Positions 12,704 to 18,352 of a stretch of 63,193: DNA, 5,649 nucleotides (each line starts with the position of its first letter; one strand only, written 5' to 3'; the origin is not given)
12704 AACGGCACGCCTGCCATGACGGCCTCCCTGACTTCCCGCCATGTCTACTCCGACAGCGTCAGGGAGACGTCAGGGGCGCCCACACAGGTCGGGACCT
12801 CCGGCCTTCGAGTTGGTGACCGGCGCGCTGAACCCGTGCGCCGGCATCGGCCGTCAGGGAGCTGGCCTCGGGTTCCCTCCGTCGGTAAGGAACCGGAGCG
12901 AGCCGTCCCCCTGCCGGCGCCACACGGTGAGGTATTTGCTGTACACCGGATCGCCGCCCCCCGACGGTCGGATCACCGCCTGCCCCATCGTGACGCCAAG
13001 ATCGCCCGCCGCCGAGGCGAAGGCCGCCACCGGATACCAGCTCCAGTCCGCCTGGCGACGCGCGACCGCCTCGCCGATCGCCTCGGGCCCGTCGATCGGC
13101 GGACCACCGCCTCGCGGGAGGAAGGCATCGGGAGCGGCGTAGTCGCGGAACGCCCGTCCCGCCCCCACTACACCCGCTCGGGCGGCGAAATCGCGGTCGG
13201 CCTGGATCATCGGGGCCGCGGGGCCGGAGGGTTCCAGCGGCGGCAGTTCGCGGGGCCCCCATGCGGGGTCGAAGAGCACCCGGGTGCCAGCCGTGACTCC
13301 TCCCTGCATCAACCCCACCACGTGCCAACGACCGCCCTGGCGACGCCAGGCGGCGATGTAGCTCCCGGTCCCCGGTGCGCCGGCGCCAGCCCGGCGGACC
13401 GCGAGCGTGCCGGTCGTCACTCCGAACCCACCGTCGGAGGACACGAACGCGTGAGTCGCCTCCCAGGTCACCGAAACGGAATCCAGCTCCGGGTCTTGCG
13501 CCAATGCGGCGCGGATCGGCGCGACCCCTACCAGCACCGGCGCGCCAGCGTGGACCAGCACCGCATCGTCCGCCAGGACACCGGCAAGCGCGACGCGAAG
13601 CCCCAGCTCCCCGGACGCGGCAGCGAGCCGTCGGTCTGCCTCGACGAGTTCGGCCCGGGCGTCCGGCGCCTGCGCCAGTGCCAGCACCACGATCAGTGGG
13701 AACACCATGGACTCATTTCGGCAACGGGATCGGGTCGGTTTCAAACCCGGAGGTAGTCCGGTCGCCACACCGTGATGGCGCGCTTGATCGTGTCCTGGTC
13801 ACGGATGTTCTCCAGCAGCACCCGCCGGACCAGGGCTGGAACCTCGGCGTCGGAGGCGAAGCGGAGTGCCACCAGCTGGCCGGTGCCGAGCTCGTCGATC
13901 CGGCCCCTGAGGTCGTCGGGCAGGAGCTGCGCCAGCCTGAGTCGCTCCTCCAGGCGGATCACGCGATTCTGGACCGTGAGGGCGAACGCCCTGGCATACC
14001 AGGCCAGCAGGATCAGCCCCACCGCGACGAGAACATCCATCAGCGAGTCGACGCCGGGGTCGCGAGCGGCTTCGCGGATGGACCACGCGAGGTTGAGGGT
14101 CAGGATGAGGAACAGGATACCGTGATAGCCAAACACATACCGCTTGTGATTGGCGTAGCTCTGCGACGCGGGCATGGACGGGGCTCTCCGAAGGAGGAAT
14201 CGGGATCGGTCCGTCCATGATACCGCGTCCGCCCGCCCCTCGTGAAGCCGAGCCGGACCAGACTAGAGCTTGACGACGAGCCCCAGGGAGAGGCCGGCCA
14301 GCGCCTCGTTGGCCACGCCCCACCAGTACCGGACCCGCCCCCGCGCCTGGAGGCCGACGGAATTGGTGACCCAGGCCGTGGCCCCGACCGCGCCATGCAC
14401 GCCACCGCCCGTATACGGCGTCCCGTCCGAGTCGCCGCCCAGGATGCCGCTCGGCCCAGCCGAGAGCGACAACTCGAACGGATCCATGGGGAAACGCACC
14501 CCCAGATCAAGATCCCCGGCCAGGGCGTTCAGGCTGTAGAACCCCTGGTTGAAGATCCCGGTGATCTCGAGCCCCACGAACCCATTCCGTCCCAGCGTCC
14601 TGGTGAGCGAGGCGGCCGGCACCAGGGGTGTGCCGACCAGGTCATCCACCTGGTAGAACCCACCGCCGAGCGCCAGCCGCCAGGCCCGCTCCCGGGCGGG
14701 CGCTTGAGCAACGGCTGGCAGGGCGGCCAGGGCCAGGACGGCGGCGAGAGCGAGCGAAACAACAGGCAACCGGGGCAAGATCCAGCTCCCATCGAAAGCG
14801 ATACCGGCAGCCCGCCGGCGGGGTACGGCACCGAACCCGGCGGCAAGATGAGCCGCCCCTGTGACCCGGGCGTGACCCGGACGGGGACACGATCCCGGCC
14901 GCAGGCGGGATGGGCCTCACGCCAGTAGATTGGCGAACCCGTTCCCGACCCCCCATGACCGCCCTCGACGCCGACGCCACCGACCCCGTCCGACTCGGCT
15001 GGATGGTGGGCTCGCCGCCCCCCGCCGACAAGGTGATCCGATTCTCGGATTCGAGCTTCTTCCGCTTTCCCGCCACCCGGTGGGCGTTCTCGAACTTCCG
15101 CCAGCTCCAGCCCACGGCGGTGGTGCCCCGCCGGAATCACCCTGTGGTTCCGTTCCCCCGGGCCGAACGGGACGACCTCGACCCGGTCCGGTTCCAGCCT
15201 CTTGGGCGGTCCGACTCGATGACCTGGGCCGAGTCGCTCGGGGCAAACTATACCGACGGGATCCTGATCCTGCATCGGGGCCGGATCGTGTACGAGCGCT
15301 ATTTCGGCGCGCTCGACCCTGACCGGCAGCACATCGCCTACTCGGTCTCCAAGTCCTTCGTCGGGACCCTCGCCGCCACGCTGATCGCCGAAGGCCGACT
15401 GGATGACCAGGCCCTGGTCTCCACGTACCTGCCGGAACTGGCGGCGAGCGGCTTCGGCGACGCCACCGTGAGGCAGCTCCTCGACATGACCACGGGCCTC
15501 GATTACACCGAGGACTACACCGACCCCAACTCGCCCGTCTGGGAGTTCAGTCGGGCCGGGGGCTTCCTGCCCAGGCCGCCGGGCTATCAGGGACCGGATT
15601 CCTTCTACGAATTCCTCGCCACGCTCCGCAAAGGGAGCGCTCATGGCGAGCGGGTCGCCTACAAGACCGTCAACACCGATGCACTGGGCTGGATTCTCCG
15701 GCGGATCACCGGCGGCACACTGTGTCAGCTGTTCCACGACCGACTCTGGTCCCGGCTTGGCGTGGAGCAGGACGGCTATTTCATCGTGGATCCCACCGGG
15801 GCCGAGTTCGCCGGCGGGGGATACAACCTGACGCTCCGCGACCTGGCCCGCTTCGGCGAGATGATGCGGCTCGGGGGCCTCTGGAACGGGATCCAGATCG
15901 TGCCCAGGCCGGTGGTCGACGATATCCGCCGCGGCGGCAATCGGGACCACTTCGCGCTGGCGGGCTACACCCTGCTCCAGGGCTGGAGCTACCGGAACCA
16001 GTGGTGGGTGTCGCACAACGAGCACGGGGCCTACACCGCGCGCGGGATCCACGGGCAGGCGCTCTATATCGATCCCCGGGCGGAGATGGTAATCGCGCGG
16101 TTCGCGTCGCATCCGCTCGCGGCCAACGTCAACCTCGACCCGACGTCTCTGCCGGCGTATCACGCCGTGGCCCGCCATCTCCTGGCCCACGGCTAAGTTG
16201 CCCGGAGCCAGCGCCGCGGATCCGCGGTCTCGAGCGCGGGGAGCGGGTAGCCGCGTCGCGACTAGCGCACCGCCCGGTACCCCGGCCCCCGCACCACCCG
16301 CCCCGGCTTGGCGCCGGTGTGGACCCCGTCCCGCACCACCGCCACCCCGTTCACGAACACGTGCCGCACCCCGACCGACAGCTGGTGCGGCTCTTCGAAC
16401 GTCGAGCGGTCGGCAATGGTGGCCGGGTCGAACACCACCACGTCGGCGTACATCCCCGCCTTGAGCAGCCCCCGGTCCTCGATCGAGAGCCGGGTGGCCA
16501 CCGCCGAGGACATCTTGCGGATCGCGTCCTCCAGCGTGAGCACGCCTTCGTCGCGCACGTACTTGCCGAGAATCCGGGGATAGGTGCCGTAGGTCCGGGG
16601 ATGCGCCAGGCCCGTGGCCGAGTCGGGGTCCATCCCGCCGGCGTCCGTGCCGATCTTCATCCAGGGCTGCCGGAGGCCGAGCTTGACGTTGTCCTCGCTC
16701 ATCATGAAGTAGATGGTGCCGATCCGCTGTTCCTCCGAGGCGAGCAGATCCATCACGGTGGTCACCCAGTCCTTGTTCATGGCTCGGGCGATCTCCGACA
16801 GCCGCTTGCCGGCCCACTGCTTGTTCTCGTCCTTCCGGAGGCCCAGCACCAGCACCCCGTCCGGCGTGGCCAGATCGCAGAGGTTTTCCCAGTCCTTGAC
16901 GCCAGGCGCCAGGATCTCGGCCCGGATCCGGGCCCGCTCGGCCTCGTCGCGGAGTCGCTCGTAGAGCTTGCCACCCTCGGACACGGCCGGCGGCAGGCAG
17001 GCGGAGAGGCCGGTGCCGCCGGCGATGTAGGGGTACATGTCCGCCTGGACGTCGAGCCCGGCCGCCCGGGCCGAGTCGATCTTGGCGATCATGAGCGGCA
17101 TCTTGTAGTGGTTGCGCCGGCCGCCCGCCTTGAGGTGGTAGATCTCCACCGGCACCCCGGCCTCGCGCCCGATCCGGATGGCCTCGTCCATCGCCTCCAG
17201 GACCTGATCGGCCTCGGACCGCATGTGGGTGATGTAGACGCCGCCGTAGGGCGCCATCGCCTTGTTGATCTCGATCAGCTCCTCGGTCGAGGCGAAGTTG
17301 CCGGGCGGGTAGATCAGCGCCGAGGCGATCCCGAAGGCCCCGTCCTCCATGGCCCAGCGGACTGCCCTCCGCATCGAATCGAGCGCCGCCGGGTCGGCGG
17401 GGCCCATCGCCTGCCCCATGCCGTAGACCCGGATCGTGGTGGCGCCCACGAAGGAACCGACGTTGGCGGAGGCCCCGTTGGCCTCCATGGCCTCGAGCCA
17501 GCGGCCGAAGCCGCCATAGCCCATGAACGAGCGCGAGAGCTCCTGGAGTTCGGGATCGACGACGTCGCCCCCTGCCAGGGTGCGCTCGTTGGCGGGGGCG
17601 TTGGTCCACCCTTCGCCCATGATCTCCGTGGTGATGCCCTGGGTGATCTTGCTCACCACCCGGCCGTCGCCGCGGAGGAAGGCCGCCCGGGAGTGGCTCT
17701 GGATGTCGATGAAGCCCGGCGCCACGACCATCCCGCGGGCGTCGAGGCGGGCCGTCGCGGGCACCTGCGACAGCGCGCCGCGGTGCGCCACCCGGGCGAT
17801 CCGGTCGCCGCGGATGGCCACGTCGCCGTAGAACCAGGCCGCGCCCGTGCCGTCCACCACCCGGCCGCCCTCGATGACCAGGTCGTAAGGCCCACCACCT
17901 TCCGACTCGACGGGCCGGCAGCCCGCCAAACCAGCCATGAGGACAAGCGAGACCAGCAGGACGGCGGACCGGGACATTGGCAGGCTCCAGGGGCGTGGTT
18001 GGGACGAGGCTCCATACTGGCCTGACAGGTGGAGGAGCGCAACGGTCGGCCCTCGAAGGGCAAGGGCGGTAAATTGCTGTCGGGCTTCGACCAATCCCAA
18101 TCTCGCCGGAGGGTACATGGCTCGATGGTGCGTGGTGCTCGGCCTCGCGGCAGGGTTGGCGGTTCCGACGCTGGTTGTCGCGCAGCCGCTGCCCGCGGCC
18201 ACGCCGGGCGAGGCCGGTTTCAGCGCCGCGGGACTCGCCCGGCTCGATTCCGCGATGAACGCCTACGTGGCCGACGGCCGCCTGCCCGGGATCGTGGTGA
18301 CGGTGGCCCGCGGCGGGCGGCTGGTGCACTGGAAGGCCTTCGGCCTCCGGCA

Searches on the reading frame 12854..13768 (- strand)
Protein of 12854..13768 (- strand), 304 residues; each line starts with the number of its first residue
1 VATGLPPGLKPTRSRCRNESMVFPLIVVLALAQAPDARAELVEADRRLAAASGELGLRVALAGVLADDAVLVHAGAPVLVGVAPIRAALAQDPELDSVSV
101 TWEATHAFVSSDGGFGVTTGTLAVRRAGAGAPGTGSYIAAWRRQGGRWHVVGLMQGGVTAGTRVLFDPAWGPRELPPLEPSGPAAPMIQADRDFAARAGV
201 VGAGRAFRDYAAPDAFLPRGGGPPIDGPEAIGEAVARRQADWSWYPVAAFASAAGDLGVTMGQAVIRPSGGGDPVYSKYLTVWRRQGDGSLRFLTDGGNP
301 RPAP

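Call 13: search_protein_families(library=pfam, proteins=[window:12854-13768:-], max_evalue=0.001)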
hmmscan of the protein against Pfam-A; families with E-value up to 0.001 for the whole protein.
window:12854-13768:- (304 aa): 2 families
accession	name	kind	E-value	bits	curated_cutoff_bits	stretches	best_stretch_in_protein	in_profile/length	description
PF14534.12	DUF4440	-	1.7e-17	64.2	25.2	2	46-149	6-106/107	Domain of unknown function (DUF4440)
PF12680.13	SnoaL_2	-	5.7e-07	30.5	27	1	60-148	15-99/102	SnoaL-like domain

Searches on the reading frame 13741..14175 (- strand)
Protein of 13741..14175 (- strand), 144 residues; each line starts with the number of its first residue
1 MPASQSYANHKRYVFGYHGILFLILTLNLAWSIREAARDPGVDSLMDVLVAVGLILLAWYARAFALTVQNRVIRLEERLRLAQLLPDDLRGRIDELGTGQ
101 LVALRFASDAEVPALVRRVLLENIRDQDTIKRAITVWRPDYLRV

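Call 13: search_protein_families(library=pfam, proteins=[window:13741-14175:-], max_evalue=0.001)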
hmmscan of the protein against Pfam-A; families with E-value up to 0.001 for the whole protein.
window:13741-14175:- (144 aa): 1 family
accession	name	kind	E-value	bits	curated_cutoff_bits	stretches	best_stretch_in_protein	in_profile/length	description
PF20136.4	DUF6526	-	9.4e-40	136.4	23.7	1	4-144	3-145/145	Family of unknown function (DUF6526)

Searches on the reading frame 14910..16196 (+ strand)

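Call 13: search_protein_families(library=pfam, proteins=[window:14910-16196:+], max_evalue=0.001)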
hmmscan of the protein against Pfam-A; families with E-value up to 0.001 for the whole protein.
window:14910-16196:+ (428 aa): 1 family
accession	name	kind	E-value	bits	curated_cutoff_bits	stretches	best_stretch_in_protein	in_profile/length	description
PF00144.29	Beta-lactamase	-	1e-34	120.7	27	1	118-400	19-309/329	Beta-lactamase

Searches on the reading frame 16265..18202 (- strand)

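Call 72: search_protein_families(library=pfam, proteins=[window:16265-18202:-], max_evalue=0.00001)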
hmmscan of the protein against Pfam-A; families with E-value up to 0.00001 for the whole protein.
window:16265-18202:- (646 aa): 2 families
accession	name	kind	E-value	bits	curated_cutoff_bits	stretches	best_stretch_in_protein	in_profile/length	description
PF07969.17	Amidohydro_3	-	3.9e-18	66.6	29.7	1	154-623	4-472/472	Amidohydrolase family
PF01979.26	Amidohydro_1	-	1.3e-07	31.6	25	0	547-621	275-344/345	Amidohydrolase family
